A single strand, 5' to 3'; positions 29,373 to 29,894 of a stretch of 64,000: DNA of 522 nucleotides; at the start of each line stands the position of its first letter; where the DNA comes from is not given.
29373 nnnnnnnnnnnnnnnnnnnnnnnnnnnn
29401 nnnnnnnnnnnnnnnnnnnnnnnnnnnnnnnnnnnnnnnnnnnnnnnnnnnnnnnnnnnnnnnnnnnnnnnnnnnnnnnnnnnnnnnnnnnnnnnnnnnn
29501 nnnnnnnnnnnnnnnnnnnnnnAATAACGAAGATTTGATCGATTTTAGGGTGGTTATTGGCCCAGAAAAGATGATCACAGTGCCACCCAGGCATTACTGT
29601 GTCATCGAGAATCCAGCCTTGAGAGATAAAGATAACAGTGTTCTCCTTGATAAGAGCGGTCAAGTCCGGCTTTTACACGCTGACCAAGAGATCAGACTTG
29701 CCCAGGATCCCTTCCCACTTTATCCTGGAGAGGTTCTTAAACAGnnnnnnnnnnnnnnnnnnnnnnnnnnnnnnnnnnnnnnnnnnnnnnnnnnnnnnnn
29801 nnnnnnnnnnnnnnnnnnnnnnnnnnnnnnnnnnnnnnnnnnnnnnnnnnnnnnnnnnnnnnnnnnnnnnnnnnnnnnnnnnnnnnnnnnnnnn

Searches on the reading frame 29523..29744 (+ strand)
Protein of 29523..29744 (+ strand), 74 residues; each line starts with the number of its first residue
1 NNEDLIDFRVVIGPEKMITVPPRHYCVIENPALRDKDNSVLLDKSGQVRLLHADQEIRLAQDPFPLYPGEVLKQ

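Call 34: search_protein_families(library=pfam, max_evalue=0.01, proteins=[window:29523-29744:+])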
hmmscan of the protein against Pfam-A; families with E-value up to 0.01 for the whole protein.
seq(74 aa): 1 family
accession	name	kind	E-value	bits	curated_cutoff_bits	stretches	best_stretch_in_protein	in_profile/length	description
PF17794.6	Vault_2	-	1.1e-26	93.5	23.6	1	17-73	1-57/60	Major Vault Protein repeat domain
